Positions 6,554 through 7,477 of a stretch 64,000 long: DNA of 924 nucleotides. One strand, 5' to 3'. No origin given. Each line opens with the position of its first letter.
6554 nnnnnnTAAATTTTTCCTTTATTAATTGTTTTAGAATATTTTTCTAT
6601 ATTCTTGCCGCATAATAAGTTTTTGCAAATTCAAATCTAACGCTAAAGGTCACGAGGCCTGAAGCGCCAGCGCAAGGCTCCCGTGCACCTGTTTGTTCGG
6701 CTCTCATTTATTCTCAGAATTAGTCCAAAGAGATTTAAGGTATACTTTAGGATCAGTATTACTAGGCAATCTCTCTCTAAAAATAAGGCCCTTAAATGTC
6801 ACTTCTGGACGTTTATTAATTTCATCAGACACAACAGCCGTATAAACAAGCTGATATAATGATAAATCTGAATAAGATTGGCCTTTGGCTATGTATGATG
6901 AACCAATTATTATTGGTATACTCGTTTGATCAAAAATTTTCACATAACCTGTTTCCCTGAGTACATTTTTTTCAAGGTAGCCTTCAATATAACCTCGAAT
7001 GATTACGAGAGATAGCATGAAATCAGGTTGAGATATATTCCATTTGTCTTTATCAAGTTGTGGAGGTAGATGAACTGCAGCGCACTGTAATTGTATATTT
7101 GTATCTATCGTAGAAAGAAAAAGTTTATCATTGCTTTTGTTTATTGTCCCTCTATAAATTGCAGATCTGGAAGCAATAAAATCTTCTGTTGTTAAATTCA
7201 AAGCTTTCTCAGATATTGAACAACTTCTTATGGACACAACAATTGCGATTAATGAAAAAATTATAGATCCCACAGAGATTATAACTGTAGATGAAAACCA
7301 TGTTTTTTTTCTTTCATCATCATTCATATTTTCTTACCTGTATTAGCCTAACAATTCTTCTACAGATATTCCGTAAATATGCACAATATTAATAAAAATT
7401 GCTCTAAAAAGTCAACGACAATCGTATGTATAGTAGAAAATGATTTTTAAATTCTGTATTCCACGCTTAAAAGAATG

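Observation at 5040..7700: Low-GC island carrying an unrecognised two-gene cassette (single-pass membrane protein + 455-aa soluble protein): candidate novel defence / abortive-infection system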

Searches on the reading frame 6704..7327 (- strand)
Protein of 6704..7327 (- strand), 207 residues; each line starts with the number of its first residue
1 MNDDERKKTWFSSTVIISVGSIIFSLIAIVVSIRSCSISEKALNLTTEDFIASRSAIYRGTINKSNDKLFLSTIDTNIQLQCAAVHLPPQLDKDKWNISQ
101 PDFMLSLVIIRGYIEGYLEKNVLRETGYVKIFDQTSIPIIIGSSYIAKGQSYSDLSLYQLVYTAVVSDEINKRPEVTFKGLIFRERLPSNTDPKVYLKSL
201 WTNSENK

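Call 3: search_protein_families(library=pfam, proteins=[window:6704-7327:-], max_evalue=1)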
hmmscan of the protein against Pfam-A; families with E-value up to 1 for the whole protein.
window:6704-7327:- (207 aa): 0 families

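Call 4: search_protein_families(library=padloc, proteins=[window:6704-7327:-], max_evalue=1)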
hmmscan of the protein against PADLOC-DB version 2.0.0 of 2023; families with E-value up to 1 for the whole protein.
window:6704-7327:- (207 aa): 0 families

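Call 5: search_protein_families(library=ncbifam, proteins=[window:6704-7327:-], max_evalue=1)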
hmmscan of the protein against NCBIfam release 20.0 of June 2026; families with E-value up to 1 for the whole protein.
window:6704-7327:- (207 aa): 0 families

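Call 6: search_protein_families(library=phrogs, proteins=[window:6704-7327:-], max_evalue=1)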
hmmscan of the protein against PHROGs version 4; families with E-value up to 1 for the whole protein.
window:6704-7327:- (207 aa): 0 families

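Call 9: find_homologous_proteins(query=window:6704-7327:-, max_evalue=0.001)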
Query window:6704-7327:- (207 aa): 6 proteins with E <= 0.001 among 174 candidates.
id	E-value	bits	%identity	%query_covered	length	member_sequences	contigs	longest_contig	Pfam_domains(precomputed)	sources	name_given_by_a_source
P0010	2.7e-129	447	100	100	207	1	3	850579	-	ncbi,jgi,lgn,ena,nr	ncbi:MAG: hypothetical protein CVV44_09095 [Spirochaetae bacterium HGW-Spirochaetae-1]|jgi:hypotheti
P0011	1.6e-78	281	62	98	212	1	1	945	-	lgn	-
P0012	9.6e-77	275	64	96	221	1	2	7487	-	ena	-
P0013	1.4e-64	236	57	92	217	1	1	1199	-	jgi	jgi:hypothetical protein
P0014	5.4e-63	230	54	97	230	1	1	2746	-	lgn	-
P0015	6.6e-34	136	63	52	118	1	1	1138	-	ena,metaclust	metaclust:\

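Call 13: find_encoding_contigs(protein=P0012, flank=10000, max_places=3)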
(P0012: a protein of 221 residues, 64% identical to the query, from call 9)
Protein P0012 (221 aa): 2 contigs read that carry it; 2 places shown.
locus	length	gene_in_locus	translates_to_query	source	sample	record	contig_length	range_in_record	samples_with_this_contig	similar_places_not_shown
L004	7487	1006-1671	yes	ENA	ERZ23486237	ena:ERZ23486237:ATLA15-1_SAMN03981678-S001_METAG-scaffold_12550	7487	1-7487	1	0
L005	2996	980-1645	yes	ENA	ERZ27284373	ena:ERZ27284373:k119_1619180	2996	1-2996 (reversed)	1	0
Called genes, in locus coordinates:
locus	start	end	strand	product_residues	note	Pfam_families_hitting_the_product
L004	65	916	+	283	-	PF01844:HNH (weak)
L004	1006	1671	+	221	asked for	-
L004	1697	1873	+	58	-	-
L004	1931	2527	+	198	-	-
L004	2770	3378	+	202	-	PF00440:TetR_N (weak)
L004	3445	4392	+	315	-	PF04909:Amidohydro_2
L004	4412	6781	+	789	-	PF13620:CarboxypepD_reg, PF13715:CarbopepD_reg_2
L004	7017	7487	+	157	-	?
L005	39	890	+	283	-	PF01844:HNH (weak)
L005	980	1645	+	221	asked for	-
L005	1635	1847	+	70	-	-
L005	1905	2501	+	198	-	-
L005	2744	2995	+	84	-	?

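Call 15: find_encoding_contigs(protein=P0014, flank=10000, max_places=3)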
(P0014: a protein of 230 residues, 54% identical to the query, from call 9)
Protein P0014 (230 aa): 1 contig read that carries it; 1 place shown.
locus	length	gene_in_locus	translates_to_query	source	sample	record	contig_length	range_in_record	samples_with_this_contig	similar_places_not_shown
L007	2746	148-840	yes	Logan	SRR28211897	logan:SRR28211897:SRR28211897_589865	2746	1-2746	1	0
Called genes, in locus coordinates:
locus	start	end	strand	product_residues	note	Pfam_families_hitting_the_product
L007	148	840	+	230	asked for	-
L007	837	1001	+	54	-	-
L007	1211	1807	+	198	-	PF13676:TIR_2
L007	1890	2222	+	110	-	PF12728:HTH_17, PF13384:HTH_23 (weak)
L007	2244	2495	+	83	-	PF12728:HTH_17 (weak)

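Call 27: search_solved_structures(query=A2, max_evalue=10)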
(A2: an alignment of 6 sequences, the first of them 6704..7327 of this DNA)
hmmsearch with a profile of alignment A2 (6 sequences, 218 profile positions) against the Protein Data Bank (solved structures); distinct sequences matched with E-value up to 10: 2.
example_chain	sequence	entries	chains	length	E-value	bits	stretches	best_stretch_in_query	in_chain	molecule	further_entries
5grf_B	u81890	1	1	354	0.28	13.8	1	13-119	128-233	Isocitrate dehydrogenase [NAD] subunit gamma, mitochondrial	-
8qag_A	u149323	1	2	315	7.2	9.2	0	5-56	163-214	sc-CC-6-95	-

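Call 37: predict_structure(alignment_id=A2)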
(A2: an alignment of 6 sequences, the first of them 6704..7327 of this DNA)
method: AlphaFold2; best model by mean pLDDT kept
length: 207 residues; sequences in the alignment: 6
mean_pLDDT: 64.3   pTM: 0.53
mean pLDDT of the five models: 64.3, 47.3, 47.0, 42.1, 33.8
residues with pLDDT >= 90: 9; 70-90: 90; 50-70: 39; < 50: 69
segments of 3 or more residues with pLDDT < 50: 1-12, 34-55, 75-101, 146-150
pLDDT, mean of each block of 10 residues (from residue 1): 40 61 69 48 40 52 78 49 30 37 72 89 86 82 55 72 88 88 78 78 57
secondary structure, 60 per line:
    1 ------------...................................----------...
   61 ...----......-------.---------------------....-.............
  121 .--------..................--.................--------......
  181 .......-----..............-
elements in order: H13-47 E58-63 E68-73 E103-106 H108-121 E130-147 E150-166 E175-187 H193-206

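Call 39: search_protein_representatives(alignment_id=A2)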
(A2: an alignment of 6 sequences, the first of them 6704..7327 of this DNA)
Query: 6 sequences, 218 profile positions. Proteins with E-value up to 0.001 (for the whole library): 326; up to 1e-10: 201; up to 1e-30: 50. The best 150 are listed.
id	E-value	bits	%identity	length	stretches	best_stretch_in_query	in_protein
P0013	1.0e-110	384.7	-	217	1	1-216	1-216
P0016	4.6e-70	251.8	-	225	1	11-213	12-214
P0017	5.7e-62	225.3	-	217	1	1-215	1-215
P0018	3.3e-54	200.0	-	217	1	15-212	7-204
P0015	1.3e-53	198.0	-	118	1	109-217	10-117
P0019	2.5e-53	197.1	-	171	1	48-214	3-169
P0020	1.9e-49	184.4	-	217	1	26-211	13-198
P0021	1.2e-46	175.3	-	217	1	10-212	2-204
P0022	9.5e-46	172.3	-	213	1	9-211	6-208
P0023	8.9e-45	169.1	-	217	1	29-214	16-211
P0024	1.0e-42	162.4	-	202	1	57-214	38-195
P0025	2.0e-42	161.4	-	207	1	16-214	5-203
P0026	6.8e-42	159.7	-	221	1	29-214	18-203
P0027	9.4e-41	156.0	-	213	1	17-212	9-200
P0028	3.1e-40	154.3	-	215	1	18-216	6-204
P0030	1.7e-39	151.8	-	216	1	22-213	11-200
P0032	5.4e-39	150.2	-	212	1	15-212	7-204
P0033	6.8e-39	149.9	-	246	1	25-217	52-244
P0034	4.6e-38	147.2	-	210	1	13-213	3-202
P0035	4.8e-38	147.1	-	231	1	11-215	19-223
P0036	5.5e-38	147.0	-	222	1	6-212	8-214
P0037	9.3e-37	142.9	-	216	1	19-213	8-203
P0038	1.4e-36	142.4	-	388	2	28-214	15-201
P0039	3.7e-36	141.0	-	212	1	14-214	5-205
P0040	5.3e-36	140.5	-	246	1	12-215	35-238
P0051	1.8e-33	132.2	-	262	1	24-211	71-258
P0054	2.3e-33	131.8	-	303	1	23-213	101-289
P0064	1.3e-30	122.8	-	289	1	10-206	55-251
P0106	9.7e-22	93.8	-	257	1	25-202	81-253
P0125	7.2e-19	84.5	-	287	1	26-200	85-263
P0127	8.9e-19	84.1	-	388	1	23-210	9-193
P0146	6.3e-17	78.1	-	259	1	16-216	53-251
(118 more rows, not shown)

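Call 43: search_protein_families(library=pfam, alignment_id=A4, max_evalue=0.1)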
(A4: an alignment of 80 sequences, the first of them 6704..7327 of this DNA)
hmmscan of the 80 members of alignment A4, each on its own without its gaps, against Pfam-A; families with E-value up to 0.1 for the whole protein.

A. member 1, window:6704-7327:- (207 aa): 0 families

B. families by the number of members that match (of 80 scanned): 25 families
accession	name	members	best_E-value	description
PF13786.12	DUF4179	1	0.0019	Domain of unknown function (DUF4179)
PF15345.11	TMEM51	1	0.0087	Transmembrane protein 51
PF25266.1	DUF7865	1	0.0093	Domain of unknown function (DUF7865)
PF06706.16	CTV_P6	1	0.011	Citrus tristeza virus 6-kDa protein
PF25322.2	RBD_SIN1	1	0.02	SIN1 Ras-binding domain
PF07430.17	PP1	1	0.02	Phloem filament protein PP1 cystatin-like domain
PF12969.12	DUF3857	1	0.028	Domain of Unknown Function with PDB structure (DUF3857)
PF09716.15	ETRAMP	1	0.029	Malarial early transcribed membrane protein (ETRAMP)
PF17011.10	DUF5093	1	0.03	Domain of unknown function (DUF5093)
PF15049.11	DUF4534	1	0.039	Protein of unknown function (DUF4534)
PF24304.1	AcrIIA4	1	0.042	Anti-CRISPR Suppressor AcrIIA4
PF23289.1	Spectrin_5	1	0.048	Guanine nucleotide exchange factor DBS-like, spectrin-like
PF16386.10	DUF4995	1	0.049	Domain of unknown function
PF20193.3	DUF6556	1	0.052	Family of unknown function (DUF6556)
PF10652.14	DUF2480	1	0.055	Protein of unknown function (DUF2480)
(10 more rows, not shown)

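Call 48: find_related_loci(query=A2, collection=genome_contigs, flank=6000)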
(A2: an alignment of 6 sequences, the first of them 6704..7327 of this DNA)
Query A2 (207 aa) in genome_contigs; peptide patterns used: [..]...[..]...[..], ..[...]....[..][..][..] (x = any residue, [..] = any of these).
44 stretches matched a pattern, but none encodes a relative of the query by tblastn (E <= 1e-3).

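Call 49: find_encoding_contigs(protein=P0016, flank=6000, max_places=3)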
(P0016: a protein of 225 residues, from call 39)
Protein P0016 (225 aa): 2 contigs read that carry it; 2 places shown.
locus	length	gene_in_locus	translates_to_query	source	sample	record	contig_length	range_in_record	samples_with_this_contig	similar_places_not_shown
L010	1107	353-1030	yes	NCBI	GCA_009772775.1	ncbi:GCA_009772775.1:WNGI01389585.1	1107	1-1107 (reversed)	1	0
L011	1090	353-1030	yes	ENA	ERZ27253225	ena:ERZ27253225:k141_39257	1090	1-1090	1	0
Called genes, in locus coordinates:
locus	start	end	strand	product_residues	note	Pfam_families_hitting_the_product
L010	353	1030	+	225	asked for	-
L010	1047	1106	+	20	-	?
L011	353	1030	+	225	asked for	-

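Call 50: search_protein_families(library=pfam, proteins=[L004:65-916:+, L004:1697-1873:+, L004:1931-2527:+, L007:837-1001:+, L007:1211-1807:+], max_evalue=0.1)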
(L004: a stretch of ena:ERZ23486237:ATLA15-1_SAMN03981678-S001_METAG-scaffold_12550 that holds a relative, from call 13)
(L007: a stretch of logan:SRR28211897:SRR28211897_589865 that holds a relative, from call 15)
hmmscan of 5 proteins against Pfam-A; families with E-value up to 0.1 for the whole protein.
L004:65-916:+ (283 aa): 2 families
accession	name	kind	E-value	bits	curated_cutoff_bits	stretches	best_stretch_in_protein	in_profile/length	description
PF01844.29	HNH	-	3.6e-06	27.4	21.4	1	215-268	1-45/47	HNH endonuclease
PF13894.12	zf-C2H2_4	-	0.017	16.2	27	1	214-238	2-24/24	C2H2-type zinc finger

L004:1697-1873:+ (58 aa): 0 families

L004:1931-2527:+ (198 aa): 2 families
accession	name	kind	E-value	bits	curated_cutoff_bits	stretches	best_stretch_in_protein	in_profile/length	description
PF03694.18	Erg28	-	0.023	15.4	22.2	1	10-68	25-84/111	Erg28 like protein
PF24292.1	DUF7479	-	0.093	13.3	27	0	123-155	13-45/60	Domain of unknown function (DUF7479)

L007:837-1001:+ (54 aa): 2 families
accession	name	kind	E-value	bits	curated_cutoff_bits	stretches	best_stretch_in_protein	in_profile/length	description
PF10819.13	DUF2564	-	0.02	15.7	26.3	1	2-33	9-40/79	Protein of unknown function (DUF2564)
PF23857.1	Phage_TAC_19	-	0.069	13.7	27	1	13-43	35-64/109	Phage tail chaperone protein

L007:1211-1807:+ (198 aa): 3 families
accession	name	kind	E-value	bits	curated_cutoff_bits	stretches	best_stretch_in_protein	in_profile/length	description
PF13676.11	TIR_2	-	3.5e-13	50.5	28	1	2-94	12-109/122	TIR domain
PF05014.21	Nuc_deoxyrib_tr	-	0.00017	22.1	28.8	1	23-90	45-111/117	Nucleoside 2-deoxyribosyltransferase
PF08937.16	ThsB_TIR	-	0.021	15.7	21.2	0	29-73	47-91/100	Thoeris protein ThsB, TIR-like domain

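Call 64: find_related_loci(query=A2, collection=viral_contigs, flank=8000)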
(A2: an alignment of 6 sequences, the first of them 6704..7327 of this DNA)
Query A2 (207 aa) in viral_contigs; peptide patterns used: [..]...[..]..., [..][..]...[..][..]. (x = any residue, [..] = any of these).
69 stretches matched a pattern, but none encodes a relative of the query by tblastn (E <= 1e-3).

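Call 69: list_cluster_members(proteins=[P0017, P0018, P0020, P0021, P0022, P0023, P0025, P0026, P0027, P0028])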
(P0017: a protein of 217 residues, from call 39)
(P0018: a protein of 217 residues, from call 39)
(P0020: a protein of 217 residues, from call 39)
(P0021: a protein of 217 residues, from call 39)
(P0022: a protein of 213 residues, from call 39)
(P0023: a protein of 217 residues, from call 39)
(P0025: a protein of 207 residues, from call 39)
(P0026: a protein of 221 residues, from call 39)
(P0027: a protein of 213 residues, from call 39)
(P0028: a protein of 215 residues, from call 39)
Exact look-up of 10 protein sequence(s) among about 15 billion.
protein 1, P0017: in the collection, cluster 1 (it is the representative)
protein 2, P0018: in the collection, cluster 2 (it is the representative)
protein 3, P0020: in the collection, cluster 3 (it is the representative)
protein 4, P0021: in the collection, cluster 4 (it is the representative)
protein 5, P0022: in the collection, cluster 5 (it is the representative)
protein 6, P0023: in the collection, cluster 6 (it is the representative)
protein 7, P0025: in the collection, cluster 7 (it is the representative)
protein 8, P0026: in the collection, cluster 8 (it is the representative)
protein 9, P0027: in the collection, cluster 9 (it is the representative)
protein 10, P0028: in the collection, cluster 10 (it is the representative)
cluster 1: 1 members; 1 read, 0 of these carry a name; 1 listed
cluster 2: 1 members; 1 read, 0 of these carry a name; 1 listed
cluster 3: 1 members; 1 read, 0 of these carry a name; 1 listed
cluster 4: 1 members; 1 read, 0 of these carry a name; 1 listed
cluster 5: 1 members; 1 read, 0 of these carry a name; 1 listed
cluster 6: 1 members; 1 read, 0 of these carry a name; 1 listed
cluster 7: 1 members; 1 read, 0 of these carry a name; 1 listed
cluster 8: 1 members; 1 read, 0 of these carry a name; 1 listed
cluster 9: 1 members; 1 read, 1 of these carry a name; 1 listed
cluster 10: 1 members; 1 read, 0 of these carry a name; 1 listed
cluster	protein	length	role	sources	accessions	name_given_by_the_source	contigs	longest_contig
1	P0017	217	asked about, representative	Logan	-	-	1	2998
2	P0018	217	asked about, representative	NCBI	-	-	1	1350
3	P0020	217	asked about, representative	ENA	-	-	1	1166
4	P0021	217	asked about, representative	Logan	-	-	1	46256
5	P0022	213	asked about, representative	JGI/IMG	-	-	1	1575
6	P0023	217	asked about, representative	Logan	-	-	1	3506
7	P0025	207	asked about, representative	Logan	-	-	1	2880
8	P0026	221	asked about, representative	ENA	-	-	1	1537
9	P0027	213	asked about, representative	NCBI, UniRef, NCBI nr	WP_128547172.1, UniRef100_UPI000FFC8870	hypothetical protein [Larkinella soli] | hypothetical protein n=1 Tax=Larkinella soli TaxID=1770527 RepID=UPI000FFC8870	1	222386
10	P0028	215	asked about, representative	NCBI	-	-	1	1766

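Call 70: find_encoding_contigs(protein=P0027, flank=8000, max_places=2)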
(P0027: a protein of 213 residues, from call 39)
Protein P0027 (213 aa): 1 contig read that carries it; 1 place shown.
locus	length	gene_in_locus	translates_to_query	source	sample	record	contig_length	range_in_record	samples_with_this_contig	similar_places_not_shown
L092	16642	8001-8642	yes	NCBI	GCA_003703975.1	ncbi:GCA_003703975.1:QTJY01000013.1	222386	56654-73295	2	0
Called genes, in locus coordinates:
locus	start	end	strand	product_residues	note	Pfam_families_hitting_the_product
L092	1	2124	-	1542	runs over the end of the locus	PF13229:Beta_helix (faint), PF27114:Phage_tail_beta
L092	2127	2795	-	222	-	-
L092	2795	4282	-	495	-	-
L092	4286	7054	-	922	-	PF05345:He_PIG, PF17963:Big_9 (faint), PF05345:He_PIG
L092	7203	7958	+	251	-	-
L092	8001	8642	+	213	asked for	-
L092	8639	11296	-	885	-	-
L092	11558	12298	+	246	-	PF26966:DUF8304 (faint)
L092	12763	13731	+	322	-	-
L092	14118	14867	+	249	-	-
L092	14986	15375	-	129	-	-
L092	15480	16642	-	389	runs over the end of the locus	PF13384:HTH_23 (faint), PF13518:HTH_28 (faint), PF13936:HTH_38 (faint)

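Call 71: find_encoding_contigs(protein=P0021, flank=8000, max_places=2)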
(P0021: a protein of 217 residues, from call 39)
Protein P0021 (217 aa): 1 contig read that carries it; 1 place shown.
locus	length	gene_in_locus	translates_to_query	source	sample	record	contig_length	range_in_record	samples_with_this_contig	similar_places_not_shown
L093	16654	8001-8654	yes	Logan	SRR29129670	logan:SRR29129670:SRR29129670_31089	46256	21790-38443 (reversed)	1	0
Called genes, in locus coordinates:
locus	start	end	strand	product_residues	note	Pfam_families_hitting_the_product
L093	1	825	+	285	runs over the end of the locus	PF09992:NAGPA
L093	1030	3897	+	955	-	PF01074:Glyco_hydro_38N, PF09261:Alpha-mann_mid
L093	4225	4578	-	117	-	PF09643:YopX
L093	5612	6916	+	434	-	PF01223:Endonuclease_NS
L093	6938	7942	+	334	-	PF04326:SLFN_AlbA_2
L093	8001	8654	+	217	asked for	-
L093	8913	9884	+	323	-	PF07646:Kelch_2 (faint), PF24681:Kelch_KLHDC2_KLHL20_DRC7, PF24981:Beta-prop_ATRN-LZTR1 (faint), PF13415:Beta-prop_FBX42 (weak), PF01344:Kelch_1 (faint), PF24996:NANM (weak)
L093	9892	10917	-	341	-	PF13271:DUF4062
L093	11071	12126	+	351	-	-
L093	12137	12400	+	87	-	-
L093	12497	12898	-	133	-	-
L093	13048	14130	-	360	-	PF13576:Pentapeptide_3 (faint), PF13599:Pentapeptide_4 (faint), PF00805:Pentapeptide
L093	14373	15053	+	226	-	PF04239:DUF421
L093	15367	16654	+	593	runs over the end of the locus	-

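Call 80: search_dna_similar(query=window:6704-7327:-, collection=phages, mode=protein, max_evalue=0.01, max_rows=10)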
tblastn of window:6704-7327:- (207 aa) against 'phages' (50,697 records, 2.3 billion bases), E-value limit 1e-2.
No match.

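Call 81: search_dna_similar(query=window:6704-7327:-, collection=plasmids, mode=protein, max_evalue=0.01, max_rows=10)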
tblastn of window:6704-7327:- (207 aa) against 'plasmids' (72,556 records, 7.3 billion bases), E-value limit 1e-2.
No match.

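Call 85: search_protein_families(library=padloc, alignment_id=A4, max_evalue=0.01)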
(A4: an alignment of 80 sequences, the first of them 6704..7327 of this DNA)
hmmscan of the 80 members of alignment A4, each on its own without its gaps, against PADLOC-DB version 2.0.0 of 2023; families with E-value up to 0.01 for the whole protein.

A. member 1, window:6704-7327:- (207 aa): 0 families

B. families by the number of members that match (of 80 scanned): 3 families
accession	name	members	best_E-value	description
PDLC03794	RTasSLATT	1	0.0041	DRT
PDLC03795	RTasSLATT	1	0.0043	DRT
PDLC01043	CorA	1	0.0091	CorA-like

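Call 86: search_protein_families(library=phrogs, alignment_id=A4, max_evalue=0.01)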
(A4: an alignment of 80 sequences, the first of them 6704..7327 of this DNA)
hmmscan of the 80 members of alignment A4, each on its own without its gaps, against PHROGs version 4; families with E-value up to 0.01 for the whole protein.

A. member 1, window:6704-7327:- (207 aa): 0 families

B. families by the number of members that match (of 80 scanned): 4 families
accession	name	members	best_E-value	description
phrog_26315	-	1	0.00017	-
phrog_10778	-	1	0.0035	-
phrog_8992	-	1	0.0048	-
phrog_4375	-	1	0.0089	-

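Call 91: list_cluster_members(proteins=[P0030, P0032, P0034, P0035, P0036, P0037, P0038, P0039, P0040, P0054])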
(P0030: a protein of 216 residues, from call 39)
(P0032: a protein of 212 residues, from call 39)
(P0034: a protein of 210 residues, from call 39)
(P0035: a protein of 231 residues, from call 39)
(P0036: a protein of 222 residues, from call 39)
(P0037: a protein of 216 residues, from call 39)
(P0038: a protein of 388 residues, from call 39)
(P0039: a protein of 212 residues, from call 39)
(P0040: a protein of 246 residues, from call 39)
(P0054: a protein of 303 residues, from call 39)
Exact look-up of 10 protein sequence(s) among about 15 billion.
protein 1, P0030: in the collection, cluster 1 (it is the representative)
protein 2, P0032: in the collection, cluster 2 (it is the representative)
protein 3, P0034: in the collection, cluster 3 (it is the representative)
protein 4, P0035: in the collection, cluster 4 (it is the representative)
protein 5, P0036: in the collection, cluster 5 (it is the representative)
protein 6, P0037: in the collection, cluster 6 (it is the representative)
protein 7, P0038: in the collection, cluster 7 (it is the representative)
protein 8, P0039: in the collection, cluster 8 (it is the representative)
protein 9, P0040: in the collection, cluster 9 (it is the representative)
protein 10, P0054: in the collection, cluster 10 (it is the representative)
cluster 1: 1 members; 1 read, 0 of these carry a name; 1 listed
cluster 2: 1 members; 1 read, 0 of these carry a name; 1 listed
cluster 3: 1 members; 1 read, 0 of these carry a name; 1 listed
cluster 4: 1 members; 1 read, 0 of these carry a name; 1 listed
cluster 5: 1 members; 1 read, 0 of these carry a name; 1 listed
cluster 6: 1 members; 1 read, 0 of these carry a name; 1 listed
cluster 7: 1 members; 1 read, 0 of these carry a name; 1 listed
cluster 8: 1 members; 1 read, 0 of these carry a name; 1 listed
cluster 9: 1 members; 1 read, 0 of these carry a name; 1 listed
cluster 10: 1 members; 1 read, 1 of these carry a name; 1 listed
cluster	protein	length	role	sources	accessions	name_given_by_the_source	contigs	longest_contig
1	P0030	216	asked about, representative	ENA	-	-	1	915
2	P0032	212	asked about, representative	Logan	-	-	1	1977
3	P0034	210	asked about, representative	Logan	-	-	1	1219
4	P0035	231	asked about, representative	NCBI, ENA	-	-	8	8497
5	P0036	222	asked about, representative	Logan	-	-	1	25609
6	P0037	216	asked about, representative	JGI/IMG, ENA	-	-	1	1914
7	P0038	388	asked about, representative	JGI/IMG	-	-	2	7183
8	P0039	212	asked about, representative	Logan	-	-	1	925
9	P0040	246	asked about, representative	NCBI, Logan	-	-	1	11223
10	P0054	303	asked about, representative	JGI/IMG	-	hypothetical protein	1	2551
